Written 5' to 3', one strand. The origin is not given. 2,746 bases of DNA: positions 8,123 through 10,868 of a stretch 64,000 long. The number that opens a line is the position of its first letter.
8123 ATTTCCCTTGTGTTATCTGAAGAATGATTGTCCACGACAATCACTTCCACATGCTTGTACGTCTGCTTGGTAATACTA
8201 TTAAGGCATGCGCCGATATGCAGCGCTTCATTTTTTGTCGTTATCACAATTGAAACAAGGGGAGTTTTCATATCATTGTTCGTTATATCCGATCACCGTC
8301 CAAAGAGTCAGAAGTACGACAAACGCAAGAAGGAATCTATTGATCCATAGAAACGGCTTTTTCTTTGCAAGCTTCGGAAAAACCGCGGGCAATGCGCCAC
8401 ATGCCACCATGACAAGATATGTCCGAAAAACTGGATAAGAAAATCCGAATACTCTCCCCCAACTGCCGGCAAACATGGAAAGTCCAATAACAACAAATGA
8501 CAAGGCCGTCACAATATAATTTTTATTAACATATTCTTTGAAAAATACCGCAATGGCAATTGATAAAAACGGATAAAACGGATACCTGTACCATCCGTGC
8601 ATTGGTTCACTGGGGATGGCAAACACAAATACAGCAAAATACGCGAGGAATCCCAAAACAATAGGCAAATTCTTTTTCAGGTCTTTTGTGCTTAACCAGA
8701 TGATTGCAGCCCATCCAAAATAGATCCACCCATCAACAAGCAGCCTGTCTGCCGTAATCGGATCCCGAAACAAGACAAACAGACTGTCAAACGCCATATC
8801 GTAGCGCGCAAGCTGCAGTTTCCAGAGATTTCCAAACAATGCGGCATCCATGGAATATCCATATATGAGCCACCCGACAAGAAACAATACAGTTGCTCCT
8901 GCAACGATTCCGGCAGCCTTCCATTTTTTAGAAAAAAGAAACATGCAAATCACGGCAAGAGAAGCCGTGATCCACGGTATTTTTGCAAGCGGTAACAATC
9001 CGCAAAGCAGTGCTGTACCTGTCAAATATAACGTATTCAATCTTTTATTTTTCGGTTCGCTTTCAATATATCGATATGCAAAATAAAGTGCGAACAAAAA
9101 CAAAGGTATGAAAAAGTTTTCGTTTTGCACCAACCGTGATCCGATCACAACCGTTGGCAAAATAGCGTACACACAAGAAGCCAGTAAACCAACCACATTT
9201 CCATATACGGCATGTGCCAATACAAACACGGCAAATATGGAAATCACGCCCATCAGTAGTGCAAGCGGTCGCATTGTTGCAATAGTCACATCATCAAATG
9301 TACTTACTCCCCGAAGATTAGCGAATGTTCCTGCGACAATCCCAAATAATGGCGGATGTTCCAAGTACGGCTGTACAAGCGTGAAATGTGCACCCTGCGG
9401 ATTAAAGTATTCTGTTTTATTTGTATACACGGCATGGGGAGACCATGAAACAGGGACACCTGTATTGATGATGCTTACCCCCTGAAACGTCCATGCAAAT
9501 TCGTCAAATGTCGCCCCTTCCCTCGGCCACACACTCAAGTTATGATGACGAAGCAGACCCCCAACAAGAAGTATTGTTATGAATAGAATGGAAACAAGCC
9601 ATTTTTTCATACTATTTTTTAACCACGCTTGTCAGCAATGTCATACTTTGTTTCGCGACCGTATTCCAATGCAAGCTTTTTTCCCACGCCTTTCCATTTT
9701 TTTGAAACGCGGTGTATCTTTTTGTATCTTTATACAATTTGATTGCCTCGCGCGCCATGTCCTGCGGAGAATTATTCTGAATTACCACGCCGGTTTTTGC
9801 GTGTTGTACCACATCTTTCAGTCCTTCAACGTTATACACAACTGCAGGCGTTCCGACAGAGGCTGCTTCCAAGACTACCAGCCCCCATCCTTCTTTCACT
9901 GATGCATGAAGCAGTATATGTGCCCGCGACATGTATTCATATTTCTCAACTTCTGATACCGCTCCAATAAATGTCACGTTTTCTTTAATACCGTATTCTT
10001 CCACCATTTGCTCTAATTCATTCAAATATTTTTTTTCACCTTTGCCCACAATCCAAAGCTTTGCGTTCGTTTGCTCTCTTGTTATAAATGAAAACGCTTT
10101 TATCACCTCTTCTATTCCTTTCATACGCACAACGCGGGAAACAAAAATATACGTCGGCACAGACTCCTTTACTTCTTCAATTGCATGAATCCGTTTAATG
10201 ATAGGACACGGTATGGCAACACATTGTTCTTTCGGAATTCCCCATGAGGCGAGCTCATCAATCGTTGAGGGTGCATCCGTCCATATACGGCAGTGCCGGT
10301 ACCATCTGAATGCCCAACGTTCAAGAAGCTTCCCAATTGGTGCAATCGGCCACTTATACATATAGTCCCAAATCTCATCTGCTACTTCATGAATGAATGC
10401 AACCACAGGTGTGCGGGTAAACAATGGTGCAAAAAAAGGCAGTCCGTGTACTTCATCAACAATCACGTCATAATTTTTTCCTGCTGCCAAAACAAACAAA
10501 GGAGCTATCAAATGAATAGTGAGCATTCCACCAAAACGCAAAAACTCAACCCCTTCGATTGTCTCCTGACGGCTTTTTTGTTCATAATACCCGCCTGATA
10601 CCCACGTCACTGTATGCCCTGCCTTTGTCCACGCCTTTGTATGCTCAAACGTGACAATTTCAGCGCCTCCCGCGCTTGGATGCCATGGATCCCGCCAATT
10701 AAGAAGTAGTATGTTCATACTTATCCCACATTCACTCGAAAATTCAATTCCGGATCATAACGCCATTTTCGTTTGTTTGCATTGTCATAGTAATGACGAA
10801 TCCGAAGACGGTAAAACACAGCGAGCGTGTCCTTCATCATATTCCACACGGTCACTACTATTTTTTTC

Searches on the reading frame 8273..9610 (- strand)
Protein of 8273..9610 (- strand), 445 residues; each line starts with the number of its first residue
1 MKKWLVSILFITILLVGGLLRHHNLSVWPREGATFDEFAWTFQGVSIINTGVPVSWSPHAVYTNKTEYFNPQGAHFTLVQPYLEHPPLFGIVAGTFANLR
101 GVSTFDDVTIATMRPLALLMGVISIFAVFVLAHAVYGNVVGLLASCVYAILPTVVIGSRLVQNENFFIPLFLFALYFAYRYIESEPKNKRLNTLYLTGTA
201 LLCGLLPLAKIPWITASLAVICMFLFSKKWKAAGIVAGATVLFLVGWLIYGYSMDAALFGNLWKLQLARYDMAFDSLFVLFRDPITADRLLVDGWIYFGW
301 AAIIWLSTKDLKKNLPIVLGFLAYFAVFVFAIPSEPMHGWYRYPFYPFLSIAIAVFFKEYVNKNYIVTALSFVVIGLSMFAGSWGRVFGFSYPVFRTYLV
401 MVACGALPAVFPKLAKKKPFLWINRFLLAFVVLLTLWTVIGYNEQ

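Call 4: search_protein_families(library=ncbifam, proteins=[window:8273-9610:-], max_evalue=0.00001)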
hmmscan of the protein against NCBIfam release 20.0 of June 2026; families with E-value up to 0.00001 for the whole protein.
window:8273-9610:- (445 aa): 0 families

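Call 5: search_protein_families(library=pfam, proteins=[window:8273-9610:-], max_evalue=0.00001)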
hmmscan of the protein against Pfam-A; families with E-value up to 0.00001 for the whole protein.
window:8273-9610:- (445 aa): 1 family
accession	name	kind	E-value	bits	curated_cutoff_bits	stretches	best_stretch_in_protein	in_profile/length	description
PF13231.12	PMT_2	-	1.9e-10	41.7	26.1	1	85-244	2-152/160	Dolichyl-phosphate-mannose-protein mannosyltransferase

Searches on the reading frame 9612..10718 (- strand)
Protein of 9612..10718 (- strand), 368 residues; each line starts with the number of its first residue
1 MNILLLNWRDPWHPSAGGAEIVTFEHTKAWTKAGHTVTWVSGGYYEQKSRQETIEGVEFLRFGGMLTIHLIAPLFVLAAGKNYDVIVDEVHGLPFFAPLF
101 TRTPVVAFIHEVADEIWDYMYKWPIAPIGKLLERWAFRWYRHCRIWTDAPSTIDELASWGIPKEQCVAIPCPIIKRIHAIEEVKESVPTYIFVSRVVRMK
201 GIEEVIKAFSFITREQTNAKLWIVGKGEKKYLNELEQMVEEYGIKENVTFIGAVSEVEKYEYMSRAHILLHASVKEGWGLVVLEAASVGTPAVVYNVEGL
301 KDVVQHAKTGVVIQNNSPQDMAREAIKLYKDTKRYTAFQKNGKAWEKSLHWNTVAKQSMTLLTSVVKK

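Call 4: search_protein_families(library=ncbifam, proteins=[window:9612-10718:-], max_evalue=0.00001)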
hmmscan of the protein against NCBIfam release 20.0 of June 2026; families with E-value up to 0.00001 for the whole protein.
window:9612-10718:- (368 aa): 40 families (the best 25 are shown)
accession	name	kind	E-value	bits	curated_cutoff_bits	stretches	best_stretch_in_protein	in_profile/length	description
TIGR03999.1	thiol_BshA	equivalog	1.7e-29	102.9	273.7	1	182-346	194-353/375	N-acetyl-alpha-D-glucosaminyl L-malate synthase BshA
NF041876.1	EPS_EpsE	equivalog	1.1e-28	100.6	400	1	175-344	201-374/389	exopolysaccharide biosynthesis GT4 family glycosyltransferase EpsE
NF046085.1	XrtY_assoc_Gly1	equivalog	6.6e-26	91.1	400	1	183-366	205-385/387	XrtY-associated glycosyltransferase XYAG1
NF047880.1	glyco_SdgA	exception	6.9e-24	84.3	800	1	177-348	305-473/488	serine-aspartate repeat adhesin O-glycosyltransferase SdgA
NF041010.1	glycosy_Agl16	equivalog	6.8e-21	74.5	575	1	154-363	146-349/352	glycosylation protein Agl16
TIGR03449.1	mycothiol_MshA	equivalog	1.5e-20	73.5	462.5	1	190-363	223-401/406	D-inositol-3-phosphate glycosyltransferase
TIGR03088.1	stp2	hypoth_equivalog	1.6e-19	70.2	409.05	1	179-343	186-350/374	TIGR03088 family PEP-CTERM/XrtA system glycosyltransferase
NF038011.1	PelF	equivalog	3.8e-19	69.1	100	1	160-344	276-470/489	GT4 family glycosyltransferase PelF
TIGR02095.1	glgA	subfamily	9.4e-19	67.4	328.45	1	183-364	290-476/477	glycogen/starch synthase, ADP-glucose type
TIGR04047.1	MSMEG_0565_glyc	hypoth_equivalog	1.2e-18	67.4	259.85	1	188-361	194-370/373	MSMEG_0565 family glycosyltransferase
TIGR04157.1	glyco_rSAM_CFB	subfamily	8.7e-18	64.5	400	1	190-332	230-375/406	TIGR04157 family glycosyltransferase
TIGR02149.1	glgA_Coryne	subfamily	2.7e-17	63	302.4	1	182-366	199-391/391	glycogen synthase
NF038295.1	EPS_HpsP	equivalog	4.4e-16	58.9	550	1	178-363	198-385/388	hormogonium polysaccharide biosynthesis glycosyltransferase HpsP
NF050063.1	ProtGlycPglJ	equivalog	9.5e-16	57.9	500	1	179-360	186-361/363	N-acetylgalactosamine-N,N'-diacetylbacillosaminyl-diphospho-undecaprenol 4-alpha-N-acetylgalactosaminyltransferase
NF038255.1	exopoly_VpsD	equivalog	1.6e-15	56.9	300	1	191-335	207-353/381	VpsD family glycosyltransferase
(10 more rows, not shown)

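Call 5: search_protein_families(library=pfam, proteins=[window:9612-10718:-], max_evalue=0.00001)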
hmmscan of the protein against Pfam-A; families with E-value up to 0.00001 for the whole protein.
window:9612-10718:- (368 aa): 5 families
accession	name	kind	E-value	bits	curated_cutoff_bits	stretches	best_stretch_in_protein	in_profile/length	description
PF00534.26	Glycos_transf_1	-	5.5e-43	146.9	26.4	1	176-345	4-172/172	Glycosyl transferases group 1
PF13692.12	Glyco_trans_1_4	-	5.5e-31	108.2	27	1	188-331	2-142/142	Glycosyl transferases group 1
PF13439.12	Glyco_transf_4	-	5.8e-13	49.7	28.5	1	17-173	2-166/170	Glycosyltransferase Family 4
PF20706.3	GT4-conflict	-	4.4e-12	46.1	26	1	184-309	194-325/385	Family 4 Glycosyltransferase in conflict systems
PF13579.12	Glyco_trans_4_4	-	1.4e-08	35.7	29.7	1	17-171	1-157/158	Glycosyl transferase 4-like domain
